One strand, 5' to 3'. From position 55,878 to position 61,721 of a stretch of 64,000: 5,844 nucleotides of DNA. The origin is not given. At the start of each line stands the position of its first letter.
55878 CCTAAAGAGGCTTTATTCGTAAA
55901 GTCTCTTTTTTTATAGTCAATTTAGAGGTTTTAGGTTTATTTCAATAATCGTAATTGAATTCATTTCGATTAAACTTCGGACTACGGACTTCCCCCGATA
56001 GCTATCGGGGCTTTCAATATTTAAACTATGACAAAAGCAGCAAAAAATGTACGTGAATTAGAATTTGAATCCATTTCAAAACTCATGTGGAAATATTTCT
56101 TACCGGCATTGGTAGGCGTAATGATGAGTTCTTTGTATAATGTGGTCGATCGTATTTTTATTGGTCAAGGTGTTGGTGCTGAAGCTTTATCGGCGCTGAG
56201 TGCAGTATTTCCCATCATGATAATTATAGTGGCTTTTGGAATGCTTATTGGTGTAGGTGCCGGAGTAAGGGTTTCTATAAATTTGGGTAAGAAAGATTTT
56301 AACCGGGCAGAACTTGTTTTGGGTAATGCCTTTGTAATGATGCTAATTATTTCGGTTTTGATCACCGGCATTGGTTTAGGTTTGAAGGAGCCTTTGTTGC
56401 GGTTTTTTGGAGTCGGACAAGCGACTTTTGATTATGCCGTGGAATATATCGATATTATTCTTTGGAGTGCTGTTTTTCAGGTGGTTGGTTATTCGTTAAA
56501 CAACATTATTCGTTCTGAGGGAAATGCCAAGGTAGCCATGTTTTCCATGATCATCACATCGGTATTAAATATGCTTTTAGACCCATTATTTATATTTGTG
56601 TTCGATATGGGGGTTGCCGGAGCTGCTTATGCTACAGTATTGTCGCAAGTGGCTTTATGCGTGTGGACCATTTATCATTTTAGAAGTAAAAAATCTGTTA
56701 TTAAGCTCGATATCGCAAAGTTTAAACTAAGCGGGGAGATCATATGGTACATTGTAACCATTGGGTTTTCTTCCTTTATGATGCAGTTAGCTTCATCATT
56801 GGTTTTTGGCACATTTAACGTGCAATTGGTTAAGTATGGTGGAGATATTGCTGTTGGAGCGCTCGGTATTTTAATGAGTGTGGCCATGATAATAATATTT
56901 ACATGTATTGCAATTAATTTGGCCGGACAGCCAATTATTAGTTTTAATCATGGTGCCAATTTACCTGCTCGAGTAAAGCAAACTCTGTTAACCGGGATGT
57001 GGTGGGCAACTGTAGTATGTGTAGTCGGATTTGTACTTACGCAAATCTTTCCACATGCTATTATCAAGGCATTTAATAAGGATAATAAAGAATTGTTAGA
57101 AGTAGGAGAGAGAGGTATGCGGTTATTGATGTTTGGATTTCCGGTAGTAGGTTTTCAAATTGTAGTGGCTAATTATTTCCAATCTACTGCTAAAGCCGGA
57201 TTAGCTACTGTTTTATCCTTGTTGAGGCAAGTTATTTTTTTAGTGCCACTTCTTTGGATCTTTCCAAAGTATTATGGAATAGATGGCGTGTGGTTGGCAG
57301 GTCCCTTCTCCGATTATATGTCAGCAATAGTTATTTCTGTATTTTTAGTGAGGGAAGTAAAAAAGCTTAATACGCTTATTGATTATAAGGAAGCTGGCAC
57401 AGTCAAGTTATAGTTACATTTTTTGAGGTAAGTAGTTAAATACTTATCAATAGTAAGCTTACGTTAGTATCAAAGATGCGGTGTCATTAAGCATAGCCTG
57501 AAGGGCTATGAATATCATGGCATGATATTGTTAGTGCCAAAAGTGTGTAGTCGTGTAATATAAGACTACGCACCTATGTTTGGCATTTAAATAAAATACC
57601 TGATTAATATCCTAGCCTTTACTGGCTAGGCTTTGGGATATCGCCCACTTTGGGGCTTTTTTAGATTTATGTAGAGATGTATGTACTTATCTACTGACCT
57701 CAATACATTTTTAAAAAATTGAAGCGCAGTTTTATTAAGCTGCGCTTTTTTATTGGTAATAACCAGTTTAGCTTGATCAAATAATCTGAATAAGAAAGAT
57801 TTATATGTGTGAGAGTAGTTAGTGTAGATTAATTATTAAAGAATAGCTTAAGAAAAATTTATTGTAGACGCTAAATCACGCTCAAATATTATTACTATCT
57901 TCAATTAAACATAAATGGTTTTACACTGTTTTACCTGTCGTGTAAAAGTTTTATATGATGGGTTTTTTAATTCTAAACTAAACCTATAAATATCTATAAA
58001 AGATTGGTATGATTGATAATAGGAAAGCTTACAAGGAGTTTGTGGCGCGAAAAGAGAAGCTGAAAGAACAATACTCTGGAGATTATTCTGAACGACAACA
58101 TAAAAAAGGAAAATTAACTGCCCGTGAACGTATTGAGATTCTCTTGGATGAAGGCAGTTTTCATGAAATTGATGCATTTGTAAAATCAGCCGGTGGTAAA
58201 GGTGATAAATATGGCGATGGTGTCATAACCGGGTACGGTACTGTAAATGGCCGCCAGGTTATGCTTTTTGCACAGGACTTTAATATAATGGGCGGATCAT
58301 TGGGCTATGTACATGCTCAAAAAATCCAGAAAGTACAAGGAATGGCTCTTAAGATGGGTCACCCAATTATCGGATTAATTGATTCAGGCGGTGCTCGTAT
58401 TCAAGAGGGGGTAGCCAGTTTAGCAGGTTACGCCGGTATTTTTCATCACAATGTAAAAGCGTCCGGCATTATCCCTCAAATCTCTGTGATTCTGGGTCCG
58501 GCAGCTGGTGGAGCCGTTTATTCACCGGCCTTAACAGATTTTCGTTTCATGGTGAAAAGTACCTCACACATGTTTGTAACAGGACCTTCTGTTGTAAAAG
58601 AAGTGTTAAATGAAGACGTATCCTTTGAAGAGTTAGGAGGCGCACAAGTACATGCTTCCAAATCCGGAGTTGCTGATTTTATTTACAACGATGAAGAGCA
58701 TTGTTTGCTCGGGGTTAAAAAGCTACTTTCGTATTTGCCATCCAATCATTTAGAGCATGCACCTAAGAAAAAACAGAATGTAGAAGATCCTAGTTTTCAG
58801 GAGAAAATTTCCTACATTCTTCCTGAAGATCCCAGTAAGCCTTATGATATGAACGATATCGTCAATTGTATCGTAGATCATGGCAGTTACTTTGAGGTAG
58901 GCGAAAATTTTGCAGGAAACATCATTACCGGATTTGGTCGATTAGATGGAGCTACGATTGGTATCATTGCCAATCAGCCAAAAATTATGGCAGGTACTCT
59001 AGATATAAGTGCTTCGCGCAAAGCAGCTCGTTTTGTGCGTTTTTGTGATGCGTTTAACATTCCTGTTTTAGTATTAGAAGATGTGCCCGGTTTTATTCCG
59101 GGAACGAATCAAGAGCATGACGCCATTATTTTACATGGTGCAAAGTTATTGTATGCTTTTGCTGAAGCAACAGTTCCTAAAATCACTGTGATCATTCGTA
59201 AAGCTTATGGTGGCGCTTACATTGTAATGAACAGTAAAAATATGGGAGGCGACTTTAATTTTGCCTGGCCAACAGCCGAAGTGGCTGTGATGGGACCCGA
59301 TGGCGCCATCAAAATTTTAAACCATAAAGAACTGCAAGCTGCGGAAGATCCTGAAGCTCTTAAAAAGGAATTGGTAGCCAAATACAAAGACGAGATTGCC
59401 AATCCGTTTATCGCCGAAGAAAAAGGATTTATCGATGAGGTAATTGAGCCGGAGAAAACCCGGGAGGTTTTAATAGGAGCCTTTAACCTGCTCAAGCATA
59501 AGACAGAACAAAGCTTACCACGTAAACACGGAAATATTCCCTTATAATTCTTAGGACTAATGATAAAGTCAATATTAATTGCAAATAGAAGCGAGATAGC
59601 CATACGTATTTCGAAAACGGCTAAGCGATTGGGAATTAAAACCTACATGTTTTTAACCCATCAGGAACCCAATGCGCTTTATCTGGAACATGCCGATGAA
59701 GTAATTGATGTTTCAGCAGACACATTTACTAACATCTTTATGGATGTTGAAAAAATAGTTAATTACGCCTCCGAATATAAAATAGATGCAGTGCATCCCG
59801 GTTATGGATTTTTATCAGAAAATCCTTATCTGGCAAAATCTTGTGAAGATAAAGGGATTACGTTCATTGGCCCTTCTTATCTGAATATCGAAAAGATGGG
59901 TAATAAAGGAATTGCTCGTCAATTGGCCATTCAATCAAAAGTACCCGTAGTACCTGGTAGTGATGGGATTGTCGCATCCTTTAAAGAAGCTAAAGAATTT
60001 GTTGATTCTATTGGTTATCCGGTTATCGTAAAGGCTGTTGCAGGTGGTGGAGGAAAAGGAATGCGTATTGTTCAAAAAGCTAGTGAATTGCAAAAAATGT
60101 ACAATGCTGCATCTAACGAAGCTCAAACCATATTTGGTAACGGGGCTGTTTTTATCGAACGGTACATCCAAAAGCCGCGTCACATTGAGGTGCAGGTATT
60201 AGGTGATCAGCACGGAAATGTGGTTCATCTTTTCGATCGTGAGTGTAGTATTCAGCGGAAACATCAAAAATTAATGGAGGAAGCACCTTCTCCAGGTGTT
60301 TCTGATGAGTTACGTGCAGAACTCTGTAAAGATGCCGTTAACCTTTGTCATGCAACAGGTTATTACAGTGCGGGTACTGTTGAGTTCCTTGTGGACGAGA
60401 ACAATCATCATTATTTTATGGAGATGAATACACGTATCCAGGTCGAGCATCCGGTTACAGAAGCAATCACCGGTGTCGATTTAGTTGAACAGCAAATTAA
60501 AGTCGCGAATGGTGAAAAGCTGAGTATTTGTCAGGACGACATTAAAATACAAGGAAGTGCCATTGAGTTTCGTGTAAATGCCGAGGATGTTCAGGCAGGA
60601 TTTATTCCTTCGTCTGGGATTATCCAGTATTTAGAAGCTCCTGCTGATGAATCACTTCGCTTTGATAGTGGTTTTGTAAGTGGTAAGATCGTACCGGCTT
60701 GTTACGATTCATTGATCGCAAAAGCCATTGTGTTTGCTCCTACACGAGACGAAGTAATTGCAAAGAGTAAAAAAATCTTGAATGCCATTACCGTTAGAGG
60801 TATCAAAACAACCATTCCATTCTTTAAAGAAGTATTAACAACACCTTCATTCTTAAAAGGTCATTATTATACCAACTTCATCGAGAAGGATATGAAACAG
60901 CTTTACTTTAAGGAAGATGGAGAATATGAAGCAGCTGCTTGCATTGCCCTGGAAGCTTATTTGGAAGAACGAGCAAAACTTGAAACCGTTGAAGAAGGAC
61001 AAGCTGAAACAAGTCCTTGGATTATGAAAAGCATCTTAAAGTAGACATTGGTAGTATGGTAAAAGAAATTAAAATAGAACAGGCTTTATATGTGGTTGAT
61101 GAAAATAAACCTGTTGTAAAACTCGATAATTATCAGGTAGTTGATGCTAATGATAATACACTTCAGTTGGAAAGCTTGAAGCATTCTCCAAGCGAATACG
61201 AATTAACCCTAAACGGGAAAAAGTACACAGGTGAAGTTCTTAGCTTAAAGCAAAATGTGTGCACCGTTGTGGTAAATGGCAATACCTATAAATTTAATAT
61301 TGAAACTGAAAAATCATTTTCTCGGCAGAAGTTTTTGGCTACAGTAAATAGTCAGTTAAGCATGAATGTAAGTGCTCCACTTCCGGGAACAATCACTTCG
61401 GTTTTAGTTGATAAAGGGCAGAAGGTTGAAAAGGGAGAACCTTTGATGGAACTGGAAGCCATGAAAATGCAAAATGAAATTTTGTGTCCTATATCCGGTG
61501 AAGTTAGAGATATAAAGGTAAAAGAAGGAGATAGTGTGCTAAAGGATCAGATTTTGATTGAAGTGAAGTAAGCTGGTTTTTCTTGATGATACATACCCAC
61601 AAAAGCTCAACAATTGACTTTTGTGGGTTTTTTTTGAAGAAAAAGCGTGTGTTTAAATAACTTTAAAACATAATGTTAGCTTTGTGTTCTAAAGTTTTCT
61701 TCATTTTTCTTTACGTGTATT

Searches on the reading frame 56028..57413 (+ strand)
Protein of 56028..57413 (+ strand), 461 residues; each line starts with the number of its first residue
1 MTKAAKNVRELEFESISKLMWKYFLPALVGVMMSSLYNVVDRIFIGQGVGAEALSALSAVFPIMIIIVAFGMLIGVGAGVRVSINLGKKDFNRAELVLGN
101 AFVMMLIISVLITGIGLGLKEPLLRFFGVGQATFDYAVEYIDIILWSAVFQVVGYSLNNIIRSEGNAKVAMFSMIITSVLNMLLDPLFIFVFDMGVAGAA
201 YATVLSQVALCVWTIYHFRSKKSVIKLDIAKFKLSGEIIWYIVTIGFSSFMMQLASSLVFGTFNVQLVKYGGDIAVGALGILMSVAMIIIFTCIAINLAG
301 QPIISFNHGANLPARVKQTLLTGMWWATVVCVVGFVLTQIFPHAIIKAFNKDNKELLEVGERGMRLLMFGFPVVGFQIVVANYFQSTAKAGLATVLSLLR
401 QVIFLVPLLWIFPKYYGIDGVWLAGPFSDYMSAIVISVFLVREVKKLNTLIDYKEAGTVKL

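Call 23: find_encoding_contigs(protein=window:56028-57413:+, flank=10000, max_places=10)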
Protein window:56028-57413:+ (461 aa): 1 contig read that carries it; 1 place shown.
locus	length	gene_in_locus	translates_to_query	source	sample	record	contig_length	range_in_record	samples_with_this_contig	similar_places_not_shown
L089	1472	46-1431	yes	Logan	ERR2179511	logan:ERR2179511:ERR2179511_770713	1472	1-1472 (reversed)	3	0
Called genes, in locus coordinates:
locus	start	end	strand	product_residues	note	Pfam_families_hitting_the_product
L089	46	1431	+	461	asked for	PF01554:MatE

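Call 24: search_protein_families(library=pfam, proteins=[window:56028-57413:+])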
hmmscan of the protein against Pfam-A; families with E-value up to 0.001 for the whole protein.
window:56028-57413:+ (461 aa): 1 family
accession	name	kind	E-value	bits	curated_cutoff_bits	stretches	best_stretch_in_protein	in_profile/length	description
PF01554.23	MatE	-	1.4e-47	161.8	24.9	2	26-187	1-161/161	MatE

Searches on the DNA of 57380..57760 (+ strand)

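Call 8: search_rna_families(source=window, start=57380, end=57760, threshold=evalue, max_evalue=10, show_alignments=3)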
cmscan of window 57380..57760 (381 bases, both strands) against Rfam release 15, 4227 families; matches with E-value up to 10: 15.
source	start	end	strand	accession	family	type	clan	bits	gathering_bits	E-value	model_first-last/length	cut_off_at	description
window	57611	57657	+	RF01687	Acido-Lenti-1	Gene; sRNA;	-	27.5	37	0.00021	1-46/46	no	Acido-Lenti-1 RNA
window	57666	57757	+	RF02074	STnc240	Gene; sRNA;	-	24.1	55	0.22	1-77/77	no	Enterobacterial sRNA STnc240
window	57657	57760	+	RF02070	STnc300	Gene; sRNA;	-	23.2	80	0.68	1-104/159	3'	Salmonella enterica sRNA STnc300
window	57543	57654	+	RF01069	purD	Cis-reg;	-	22.5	41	0.046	1-125/125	no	purD RNA motif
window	57670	57757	+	RF04312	trpB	Cis-reg;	-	21.7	59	0.93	1-107/107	no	trpB ncRNA motif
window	57668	57757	+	RF00558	L20_leader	Cis-reg; leader;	-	19.3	58.7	0.2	1-127/127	no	Ribosomal protein L20 leader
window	57664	57753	+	RF02377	SurA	Gene; sRNA;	-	19.2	100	0.004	1-279/279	no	SurA sRNA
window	57688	57753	+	RF02278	Betaproteobacteria_toxic_sRNA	Gene; sRNA;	-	17.5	50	0.39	1-64/64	no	Betaproteobacteria toxic small RNA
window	57690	57754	+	RF02869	ncS025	Gene; sRNA;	-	17.5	46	0.86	1-85/85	no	Burkholderia sRNA 25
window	57712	57760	-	RF02073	STnc260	Gene; sRNA;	-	16.2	100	7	131-176/176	5'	Salmonella enterica sRNA STnc260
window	57669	57752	+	RF02397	sau-5971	Gene; sRNA;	-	15.5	90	3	1-96/96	no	Staphylococcus sRNA sau-5971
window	57673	57751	+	RF02057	STnc40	Gene; sRNA;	-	14.8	45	8.1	1-70/70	no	Salmonella enterica sRNA STnc40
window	57577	57663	+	RF02537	TarA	Gene; sRNA;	-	14.2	80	8.2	1-99/99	no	Vibrio ToxT activated RNA TarA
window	57427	57489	-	RF01155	snoR101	Gene; snRNA; snoRNA; CD-box;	-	13.6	40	3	1-66/66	no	Small nucleolar RNA snoR101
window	57689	57760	+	RF00519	suhB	Gene; sRNA;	CL00108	13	41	4.4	1-77/77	no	Makes More Granules Regulator RNA (mmgR)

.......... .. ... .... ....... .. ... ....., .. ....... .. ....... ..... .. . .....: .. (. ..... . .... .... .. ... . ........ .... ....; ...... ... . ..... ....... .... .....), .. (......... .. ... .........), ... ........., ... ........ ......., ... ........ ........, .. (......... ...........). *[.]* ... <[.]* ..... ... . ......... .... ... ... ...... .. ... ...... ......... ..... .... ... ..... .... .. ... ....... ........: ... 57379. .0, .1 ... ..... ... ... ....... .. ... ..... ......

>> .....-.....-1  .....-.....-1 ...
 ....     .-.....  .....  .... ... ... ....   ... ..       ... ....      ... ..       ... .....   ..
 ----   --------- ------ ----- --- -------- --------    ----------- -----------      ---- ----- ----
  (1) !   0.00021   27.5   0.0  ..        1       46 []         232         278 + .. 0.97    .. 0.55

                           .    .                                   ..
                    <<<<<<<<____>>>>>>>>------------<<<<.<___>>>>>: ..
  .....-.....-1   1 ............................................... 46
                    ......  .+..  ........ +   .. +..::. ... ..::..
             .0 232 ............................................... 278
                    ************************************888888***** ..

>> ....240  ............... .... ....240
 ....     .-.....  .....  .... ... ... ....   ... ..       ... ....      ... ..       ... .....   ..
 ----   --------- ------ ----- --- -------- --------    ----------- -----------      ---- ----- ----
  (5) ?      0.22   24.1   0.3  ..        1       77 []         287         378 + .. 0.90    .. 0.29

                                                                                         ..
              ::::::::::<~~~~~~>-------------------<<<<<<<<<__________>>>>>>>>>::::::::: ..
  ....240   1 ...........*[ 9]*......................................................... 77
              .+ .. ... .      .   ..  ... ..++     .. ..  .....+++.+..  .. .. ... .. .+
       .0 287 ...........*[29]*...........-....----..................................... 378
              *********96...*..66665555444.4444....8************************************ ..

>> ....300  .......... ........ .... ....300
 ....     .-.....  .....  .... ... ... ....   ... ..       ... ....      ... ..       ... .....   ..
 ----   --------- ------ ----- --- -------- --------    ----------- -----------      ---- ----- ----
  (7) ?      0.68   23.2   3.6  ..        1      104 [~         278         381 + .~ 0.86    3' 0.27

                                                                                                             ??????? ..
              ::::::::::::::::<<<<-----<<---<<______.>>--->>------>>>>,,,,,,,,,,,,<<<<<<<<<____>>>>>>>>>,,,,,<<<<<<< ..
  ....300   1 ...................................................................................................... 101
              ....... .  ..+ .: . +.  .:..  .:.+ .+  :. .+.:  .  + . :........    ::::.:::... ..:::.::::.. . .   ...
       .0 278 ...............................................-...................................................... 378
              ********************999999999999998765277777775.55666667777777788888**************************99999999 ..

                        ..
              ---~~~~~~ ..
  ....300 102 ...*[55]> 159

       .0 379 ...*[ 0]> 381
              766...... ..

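Call 26: search_dna_similar(query=window:57415-57711:+, collection=plasmids, mode=distant, max_evalue=0.01)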
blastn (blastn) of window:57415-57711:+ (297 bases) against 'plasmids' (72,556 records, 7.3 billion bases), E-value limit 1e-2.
No match.

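Call 27: search_dna_similar(query=window:57415-57711:+, collection=phages, mode=distant, max_evalue=0.01)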
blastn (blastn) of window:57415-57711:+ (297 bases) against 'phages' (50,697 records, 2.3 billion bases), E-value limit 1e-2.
No match.

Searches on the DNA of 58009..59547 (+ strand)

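Call 45: search_rna_families(sources=[L092, L090, L037], threshold=evalue, max_evalue=1, show_alignments=4)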
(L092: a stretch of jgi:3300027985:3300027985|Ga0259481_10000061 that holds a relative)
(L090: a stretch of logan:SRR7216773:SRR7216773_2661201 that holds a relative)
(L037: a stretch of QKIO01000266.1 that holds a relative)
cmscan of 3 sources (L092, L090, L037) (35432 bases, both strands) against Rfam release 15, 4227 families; matches with E-value up to 1: 5.
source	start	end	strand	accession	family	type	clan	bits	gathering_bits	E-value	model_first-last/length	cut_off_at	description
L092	181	253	-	RF00005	tRNA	Gene; tRNA;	CL00001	70.2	29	1.5e-13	1-71/71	no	tRNA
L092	292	364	-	RF00005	tRNA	Gene; tRNA;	CL00001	70.2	29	1.5e-13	1-71/71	no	tRNA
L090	5168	5213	+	RF01306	sR52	Gene; snRNA; snoRNA; CD-box;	-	30.6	50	0.011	1-60/60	no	Small nucleolar RNA sR52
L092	201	344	-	RF02553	YrlA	Gene; sRNA;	-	30.2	69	0.0093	1-114/114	no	Y RNA-like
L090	10870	10909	+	RF02085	Yar_1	Gene; lncRNA;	-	22.5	50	0.98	1-74/74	no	Yellow-achaete intergenic RNA conserved region 1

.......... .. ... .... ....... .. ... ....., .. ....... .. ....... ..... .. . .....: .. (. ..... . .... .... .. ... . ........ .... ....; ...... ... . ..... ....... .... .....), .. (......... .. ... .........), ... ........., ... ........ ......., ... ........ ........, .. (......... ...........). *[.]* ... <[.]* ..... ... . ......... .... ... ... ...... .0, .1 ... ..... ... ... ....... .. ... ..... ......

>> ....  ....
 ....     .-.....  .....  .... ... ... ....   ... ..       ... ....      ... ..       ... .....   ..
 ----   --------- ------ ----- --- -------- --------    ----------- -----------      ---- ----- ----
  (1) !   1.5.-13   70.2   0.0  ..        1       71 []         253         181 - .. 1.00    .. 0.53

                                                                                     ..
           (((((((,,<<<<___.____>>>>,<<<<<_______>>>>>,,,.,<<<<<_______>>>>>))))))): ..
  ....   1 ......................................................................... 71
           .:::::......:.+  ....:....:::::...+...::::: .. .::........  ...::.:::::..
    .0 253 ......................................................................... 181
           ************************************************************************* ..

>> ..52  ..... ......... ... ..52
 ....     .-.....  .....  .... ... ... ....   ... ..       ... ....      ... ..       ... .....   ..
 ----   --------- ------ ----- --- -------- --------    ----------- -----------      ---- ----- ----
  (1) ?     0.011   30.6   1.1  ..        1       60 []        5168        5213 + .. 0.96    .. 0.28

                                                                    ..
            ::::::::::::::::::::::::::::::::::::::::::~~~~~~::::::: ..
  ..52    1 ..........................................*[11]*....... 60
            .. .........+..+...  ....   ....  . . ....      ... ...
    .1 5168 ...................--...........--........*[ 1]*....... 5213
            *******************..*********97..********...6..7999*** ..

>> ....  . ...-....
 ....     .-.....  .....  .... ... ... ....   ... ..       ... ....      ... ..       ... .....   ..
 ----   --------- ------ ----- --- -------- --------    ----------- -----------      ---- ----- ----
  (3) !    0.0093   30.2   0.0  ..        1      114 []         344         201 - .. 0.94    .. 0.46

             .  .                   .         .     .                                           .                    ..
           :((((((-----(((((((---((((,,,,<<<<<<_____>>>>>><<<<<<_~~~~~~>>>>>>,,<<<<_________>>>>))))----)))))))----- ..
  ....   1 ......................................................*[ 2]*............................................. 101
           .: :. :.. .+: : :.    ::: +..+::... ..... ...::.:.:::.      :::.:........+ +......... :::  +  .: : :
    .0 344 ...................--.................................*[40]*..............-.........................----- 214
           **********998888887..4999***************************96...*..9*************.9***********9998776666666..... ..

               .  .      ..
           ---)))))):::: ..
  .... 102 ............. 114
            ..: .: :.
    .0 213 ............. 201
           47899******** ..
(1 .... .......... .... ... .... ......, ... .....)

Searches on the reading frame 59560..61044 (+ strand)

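Call 59: search_protein_families(library=pfam, proteins=[window:59560-61044:+], max_evalue=0.00001)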
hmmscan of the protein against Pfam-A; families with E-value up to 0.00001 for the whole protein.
window:59560-61044:+ (494 aa): 6 families
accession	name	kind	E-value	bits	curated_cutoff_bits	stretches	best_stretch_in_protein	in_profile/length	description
PF02786.22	CPSase_L_D2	-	1.1e-78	264.1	19.8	1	117-322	3-209/211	Carbamoyl-phosphate synthase L chain, ATP binding domain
PF00289.28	Biotin_carb_N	-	2e-34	118.8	25.5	1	1-106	1-106/110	Biotin carboxylase, N-terminal domain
PF02785.25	Biotin_carb_C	-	1e-31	109.7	32.4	1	336-442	1-107/108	Biotin carboxylase C-terminal domain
PF07478.18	Dala_Dala_lig_C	-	1.9e-10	41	24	1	144-291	28-174/204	D-ala D-ala ligase C-terminus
PF02222.28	ATP-grasp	-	1.1e-08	35.3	27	1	138-291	16-161/179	ATP-grasp domain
PF08443.16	RimK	-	2.7e-06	27.6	21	1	126-311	12-183/188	RimK-like ATP-grasp domain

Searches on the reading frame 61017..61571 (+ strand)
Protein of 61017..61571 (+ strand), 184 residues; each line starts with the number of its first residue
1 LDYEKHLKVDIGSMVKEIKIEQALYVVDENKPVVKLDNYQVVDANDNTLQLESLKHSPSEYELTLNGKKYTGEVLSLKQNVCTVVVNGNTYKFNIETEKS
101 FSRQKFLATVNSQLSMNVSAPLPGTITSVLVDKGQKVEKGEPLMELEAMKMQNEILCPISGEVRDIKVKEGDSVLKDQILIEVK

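Call 59: search_protein_families(library=pfam, proteins=[window:61017-61571:+], max_evalue=0.00001)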
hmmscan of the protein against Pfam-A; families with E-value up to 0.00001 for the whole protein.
window:61017-61571:+ (184 aa): 5 families
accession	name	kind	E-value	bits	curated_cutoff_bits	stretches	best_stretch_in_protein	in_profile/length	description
PF00364.28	Biotin_lipoyl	-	4e-22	78.3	22.1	1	118-182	3-72/73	Biotin-requiring enzyme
PF13533.13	Biotin_lipoyl_2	-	2.4e-13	49.9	29.8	1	117-147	2-32/32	Biotin-lipoyl like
PF16576.10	HlyD_D23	-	1.9e-07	31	30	0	6-148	21-141/214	Barrel-sandwich domain of CusB or HlyD membrane-fusion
PF13437.12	HlyD_3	-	5.8e-07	30.7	22.2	0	118-148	2-32/106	HlyD family secretion protein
PF13375.12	RnfC_N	-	3.8e-06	27.3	25.6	0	97-169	11-83/101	RnfC Barrel sandwich hybrid domain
